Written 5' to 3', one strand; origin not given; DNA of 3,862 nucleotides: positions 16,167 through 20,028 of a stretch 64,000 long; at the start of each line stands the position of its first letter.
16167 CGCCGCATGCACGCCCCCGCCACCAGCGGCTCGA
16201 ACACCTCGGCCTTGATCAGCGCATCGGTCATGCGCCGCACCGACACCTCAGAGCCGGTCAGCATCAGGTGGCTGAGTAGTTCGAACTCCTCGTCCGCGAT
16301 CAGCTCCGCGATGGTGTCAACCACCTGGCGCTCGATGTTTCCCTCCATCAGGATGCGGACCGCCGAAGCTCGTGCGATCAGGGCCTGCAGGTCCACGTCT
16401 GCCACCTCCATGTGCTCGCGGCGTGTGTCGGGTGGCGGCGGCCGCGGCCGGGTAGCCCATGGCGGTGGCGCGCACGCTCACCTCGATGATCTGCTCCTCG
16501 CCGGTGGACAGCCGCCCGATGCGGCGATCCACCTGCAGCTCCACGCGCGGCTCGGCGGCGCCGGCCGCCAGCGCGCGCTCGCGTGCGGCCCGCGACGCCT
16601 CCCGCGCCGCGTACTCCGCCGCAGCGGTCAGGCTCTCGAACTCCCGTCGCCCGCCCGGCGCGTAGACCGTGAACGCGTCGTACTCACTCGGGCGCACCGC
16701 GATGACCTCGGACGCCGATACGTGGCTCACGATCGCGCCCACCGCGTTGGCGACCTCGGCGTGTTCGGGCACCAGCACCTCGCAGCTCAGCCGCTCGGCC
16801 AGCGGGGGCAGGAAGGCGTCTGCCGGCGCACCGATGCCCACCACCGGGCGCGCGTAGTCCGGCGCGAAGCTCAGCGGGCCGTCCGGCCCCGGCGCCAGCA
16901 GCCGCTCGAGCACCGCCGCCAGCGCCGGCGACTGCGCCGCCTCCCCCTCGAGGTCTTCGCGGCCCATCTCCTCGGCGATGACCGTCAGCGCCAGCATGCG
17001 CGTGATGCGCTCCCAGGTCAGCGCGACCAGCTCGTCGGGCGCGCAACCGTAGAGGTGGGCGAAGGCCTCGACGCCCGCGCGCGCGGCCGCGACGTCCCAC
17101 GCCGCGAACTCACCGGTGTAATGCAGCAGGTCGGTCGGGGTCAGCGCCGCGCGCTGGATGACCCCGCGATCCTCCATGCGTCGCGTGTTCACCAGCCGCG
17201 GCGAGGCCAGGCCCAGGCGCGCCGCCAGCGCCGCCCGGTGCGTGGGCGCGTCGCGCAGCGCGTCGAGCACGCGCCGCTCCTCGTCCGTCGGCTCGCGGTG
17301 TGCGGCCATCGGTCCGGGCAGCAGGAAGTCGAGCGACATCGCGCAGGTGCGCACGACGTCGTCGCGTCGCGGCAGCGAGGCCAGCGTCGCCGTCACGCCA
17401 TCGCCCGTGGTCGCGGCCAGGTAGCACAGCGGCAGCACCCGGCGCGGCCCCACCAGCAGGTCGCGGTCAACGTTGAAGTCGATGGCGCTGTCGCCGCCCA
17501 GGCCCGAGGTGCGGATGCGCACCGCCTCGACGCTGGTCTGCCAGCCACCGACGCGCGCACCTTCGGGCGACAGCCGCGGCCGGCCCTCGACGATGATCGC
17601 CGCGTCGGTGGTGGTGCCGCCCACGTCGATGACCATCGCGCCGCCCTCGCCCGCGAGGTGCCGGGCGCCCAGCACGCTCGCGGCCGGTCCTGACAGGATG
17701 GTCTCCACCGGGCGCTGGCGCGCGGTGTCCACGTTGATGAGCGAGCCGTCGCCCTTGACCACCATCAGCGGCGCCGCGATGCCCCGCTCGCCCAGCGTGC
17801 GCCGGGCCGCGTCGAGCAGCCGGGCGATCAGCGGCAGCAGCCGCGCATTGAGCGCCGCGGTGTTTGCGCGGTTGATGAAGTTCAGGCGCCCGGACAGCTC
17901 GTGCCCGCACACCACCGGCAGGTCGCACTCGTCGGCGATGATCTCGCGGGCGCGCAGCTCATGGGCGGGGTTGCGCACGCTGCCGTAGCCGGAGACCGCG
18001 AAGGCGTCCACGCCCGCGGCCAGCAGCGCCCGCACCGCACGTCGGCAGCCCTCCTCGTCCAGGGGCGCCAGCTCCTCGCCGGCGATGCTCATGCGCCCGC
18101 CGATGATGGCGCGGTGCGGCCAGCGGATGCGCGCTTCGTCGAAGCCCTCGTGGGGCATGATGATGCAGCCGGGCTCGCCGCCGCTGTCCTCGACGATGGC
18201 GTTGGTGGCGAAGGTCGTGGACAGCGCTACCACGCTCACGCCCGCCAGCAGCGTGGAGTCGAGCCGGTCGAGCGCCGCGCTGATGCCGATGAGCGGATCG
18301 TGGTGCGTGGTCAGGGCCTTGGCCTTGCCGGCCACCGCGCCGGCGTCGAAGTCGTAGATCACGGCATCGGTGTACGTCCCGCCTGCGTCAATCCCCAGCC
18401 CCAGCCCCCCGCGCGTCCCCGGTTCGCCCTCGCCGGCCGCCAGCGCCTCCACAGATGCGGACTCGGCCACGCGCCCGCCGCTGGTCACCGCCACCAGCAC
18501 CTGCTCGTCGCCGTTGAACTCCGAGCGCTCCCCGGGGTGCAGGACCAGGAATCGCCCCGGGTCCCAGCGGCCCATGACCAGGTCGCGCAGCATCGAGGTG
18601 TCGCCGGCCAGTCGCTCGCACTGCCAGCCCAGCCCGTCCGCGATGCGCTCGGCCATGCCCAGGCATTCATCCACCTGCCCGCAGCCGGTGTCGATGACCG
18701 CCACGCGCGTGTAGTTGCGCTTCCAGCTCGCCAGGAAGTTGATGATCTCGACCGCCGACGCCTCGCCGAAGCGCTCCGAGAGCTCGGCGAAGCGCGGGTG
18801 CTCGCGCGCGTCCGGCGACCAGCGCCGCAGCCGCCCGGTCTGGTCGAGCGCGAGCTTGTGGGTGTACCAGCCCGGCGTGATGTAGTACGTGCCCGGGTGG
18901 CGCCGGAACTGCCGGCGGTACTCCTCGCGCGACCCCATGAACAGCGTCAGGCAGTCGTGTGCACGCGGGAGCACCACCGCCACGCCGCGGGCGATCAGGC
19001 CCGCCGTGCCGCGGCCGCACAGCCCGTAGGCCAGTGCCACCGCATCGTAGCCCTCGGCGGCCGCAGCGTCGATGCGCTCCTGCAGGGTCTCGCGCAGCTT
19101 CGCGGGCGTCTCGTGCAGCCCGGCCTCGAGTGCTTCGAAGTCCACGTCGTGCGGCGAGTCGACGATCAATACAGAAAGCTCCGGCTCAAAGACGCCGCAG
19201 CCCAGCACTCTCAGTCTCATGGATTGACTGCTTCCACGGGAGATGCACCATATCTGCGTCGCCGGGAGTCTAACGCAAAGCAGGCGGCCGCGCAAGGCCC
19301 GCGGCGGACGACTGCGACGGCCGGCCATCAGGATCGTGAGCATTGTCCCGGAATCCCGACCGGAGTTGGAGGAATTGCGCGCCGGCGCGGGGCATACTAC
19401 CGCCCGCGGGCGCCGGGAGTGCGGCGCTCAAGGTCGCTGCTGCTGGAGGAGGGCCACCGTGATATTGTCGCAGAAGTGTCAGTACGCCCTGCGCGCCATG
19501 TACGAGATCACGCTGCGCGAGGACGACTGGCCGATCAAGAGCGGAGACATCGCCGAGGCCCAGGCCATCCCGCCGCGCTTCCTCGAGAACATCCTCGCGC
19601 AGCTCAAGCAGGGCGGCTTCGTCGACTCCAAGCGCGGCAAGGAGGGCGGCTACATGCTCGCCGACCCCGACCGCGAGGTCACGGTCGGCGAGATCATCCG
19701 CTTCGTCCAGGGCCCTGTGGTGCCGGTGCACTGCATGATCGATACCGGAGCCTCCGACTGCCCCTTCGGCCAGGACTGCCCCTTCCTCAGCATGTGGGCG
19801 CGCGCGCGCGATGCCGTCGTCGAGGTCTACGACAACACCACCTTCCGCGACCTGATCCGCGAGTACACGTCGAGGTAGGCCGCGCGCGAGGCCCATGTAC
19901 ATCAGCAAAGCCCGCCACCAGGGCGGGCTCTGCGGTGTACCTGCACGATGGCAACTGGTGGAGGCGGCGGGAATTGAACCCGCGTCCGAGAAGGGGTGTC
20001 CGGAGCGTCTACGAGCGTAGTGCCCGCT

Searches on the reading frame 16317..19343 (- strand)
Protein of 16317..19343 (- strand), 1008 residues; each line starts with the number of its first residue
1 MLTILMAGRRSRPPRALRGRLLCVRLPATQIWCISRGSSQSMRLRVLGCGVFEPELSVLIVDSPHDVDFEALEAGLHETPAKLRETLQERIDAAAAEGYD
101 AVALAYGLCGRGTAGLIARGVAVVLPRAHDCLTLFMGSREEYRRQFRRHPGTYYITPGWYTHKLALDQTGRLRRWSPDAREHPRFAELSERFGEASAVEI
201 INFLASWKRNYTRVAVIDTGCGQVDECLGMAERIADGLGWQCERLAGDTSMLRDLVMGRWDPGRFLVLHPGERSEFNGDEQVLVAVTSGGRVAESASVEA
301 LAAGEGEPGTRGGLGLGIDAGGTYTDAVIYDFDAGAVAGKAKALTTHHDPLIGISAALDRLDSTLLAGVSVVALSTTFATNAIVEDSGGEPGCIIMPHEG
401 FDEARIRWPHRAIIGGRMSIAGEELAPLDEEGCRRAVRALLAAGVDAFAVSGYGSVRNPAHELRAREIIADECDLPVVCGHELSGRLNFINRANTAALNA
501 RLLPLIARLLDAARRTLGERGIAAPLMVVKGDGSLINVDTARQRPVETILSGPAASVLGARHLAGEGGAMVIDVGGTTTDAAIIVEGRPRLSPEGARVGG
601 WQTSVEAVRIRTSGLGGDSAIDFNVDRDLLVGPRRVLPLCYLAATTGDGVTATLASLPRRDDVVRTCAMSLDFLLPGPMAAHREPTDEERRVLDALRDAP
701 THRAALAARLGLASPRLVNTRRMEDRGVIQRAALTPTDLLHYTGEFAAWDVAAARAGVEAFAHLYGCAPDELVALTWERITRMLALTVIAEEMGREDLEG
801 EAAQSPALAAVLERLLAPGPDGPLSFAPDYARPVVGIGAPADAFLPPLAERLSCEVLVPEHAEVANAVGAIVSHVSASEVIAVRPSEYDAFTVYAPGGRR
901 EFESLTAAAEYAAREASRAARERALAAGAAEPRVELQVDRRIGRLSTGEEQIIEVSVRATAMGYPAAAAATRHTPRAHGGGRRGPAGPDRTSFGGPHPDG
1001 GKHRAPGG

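Call 11: search_protein_families(library=pfam, proteins=[window:16317-19343:-], max_evalue=0.001)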
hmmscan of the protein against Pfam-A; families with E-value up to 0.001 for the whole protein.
window:16317-19343:- (1008 aa): 5 families
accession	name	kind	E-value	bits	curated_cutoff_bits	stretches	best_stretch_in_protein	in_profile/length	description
PF07796.16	DUF1638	-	3.2e-39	134.8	27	1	72-255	2-160/161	Protein of unknown function (DUF1638)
PF05378.19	Hydant_A_N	-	3.5e-32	112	25.2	1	316-472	2-175/176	Hydantoinase/oxoprolinase N-terminal region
PF01968.24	Hydantoinase_A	-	2.3e-29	103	22.9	1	492-635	1-146/291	Hydantoinase/oxoprolinase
PF17782.7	DprA_WH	-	4.3e-05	23.9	22.9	1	679-716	4-41/61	DprA winged helix domain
PF13941.12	MutL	-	6.6e-05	22.3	27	0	317-365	3-52/450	MutL protein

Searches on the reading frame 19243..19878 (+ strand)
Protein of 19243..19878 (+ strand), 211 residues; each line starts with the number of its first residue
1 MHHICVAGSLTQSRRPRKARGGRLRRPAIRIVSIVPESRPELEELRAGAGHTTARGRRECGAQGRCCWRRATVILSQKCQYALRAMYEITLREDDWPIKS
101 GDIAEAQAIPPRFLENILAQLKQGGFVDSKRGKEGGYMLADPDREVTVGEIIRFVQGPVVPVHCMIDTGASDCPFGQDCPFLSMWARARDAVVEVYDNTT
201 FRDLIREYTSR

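Call 11: search_protein_families(library=pfam, proteins=[window:19243-19878:+], max_evalue=0.001)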
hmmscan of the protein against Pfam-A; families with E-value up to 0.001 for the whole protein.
window:19243-19878:+ (211 aa): 2 families
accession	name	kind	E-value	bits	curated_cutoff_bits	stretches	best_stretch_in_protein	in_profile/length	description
PF02082.26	Rrf2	-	8.8e-35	120.2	30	1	75-206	1-131/132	Iron-dependent Transcriptional regulator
PF03444.21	HrcA_DNA-bdg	-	2.3e-05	24.4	21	1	82-138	9-64/79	Winged helix-turn-helix transcription repressor, HrcA DNA-binding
